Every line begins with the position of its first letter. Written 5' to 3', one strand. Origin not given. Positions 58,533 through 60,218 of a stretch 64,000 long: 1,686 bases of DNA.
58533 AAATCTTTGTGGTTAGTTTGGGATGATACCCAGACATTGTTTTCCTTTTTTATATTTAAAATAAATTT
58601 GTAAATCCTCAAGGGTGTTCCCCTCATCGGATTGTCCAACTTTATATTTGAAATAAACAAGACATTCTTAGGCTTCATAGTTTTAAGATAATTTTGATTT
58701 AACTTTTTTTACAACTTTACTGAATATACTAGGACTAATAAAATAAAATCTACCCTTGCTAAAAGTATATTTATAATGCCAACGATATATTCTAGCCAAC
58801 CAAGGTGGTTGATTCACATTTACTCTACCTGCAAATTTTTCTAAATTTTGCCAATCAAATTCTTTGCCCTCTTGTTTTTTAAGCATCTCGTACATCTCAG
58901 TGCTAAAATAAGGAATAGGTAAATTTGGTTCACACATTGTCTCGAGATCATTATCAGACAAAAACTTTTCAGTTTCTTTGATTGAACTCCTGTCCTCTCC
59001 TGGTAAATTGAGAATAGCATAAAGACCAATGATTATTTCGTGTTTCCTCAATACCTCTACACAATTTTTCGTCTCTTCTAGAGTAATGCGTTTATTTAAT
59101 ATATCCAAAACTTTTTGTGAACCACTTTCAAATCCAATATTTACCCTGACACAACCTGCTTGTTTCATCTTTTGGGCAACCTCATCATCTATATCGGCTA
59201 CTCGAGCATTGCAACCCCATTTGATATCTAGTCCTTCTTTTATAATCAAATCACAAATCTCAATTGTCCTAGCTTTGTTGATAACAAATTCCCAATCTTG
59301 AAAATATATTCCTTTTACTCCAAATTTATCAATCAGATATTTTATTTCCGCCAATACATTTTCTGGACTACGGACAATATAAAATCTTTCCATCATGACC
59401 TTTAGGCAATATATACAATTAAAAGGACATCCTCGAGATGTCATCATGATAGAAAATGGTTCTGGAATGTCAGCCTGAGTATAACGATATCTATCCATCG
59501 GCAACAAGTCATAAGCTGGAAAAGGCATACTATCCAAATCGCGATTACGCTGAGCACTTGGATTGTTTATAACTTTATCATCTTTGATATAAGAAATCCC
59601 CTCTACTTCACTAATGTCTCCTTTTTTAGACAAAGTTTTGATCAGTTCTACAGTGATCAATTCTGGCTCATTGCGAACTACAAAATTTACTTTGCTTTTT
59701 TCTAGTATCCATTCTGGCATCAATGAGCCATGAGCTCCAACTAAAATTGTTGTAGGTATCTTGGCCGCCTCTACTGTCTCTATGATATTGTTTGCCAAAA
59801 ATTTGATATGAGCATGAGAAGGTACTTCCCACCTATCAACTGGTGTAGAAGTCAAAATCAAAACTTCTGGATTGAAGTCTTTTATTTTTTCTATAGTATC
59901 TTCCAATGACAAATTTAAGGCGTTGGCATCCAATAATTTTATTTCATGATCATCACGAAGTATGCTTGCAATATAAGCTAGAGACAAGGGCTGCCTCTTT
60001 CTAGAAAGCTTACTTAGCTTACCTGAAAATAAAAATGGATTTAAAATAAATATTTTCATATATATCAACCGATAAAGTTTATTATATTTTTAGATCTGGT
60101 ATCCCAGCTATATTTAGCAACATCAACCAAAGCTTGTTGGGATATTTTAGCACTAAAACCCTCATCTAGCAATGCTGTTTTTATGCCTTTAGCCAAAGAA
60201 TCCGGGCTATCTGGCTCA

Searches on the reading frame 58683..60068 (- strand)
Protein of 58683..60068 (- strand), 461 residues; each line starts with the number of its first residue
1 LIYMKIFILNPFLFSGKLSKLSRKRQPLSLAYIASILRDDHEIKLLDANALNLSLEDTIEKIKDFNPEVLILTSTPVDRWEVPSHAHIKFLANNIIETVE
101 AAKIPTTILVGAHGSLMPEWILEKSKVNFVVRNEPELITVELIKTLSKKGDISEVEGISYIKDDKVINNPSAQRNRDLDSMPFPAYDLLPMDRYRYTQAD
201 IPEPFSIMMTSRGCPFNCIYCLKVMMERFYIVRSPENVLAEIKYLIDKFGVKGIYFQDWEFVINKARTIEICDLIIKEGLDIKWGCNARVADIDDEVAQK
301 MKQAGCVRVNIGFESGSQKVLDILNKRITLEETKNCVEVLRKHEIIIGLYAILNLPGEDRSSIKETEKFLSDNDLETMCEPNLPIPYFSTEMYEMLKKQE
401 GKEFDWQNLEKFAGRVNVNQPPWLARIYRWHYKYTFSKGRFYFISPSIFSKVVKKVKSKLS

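Call 27: search_protein_families(library=ncbifam, proteins=[window:58683-60068:-])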
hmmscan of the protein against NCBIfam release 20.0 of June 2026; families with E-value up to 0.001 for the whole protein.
window:58683-60068:- (461 aa): 27 families (the best 25 are shown)
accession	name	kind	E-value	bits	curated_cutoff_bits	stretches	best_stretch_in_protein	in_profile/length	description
TIGR02026.1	BchE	equivalog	1.3e-56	192.5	481.35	1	6-400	2-391/497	magnesium-protoporphyrin IX monomethyl ester anaerobic oxidative cyclase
TIGR03471.1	HpnJ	equivalog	9.4e-54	183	577.6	1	27-457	34-448/472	hopanoid biosynthesis associated radical SAM protein HpnJ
TIGR04072.2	rSAM_ladder_B12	equivalog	5.1e-37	127.5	360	1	27-366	18-342/443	lipid biosynthesis B12-binding/radical SAM protein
NF038361.1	rSAM_Sden_1168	equivalog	1.4e-35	122.9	575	1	111-371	177-449/560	Sden_1168 family B12-binding radical SAM P-methyltransferase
TIGR04479.1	bcpD_PhpK_rSAM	subfamily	2.6e-34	118.5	600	1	129-374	174-410/504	PhpK family radical SAM P-methyltransferase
TIGR04295.1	B12_rSAM_oligo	hypoth_equivalog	5.2e-33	114.4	400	1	26-375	24-364/422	TIGR04295 family B12-binding domain-containing radical SAM protein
NF050148.1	rSAM_ApyD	equivalog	4e-32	111.4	750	1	103-372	103-365/645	RiPP biosynthesis radical SAM protein ApyD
TIGR04385.1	B12_rSAM_cofa1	equivalog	1.8e-29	103.2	450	1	26-370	19-361/438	B12 lower ligand biosynthesis radical SAM protein BzaD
NF033070.1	rSAM_AprD4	equivalog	5.6e-29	101.3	500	1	174-396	166-390/456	AprD4 family radical SAM diol-dehydratase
TIGR04014.1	B12_SAM_MJ_0865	equivalog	1.1e-25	90.4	360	1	86-393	48-355/434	methyl-coenzyme M reductase glutamine C-methyltransferase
TIGR04367.1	HpnR_B12_rSAM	equivalog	6.3e-22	77.8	650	1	19-394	14-371/490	hopanoid C-3 methylase HpnR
NF040542.1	rSAM_RCCLKC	equivalog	8.8e-22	77.8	450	1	91-381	68-358/423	arsinothricin biosynthesis radical SAM protein ArsL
TIGR03975.1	rSAM_ocin_1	subfamily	2.6e-18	65.9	281.85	1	107-365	160-422/606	RiPP maturation radical SAM C-methyltransferase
TIGR04013.1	B12_SAM_MJ_1487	hypoth_equivalog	3.1e-18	65.8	251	2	94-247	58-194/382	TIGR04013 family B12-binding domain/radical SAM domain-containing protein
NF045585.1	rSAM_slr0320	equivalog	1.2e-16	60.3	775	1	208-331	238-365/511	photosystem II high light acclimation radical SAM protein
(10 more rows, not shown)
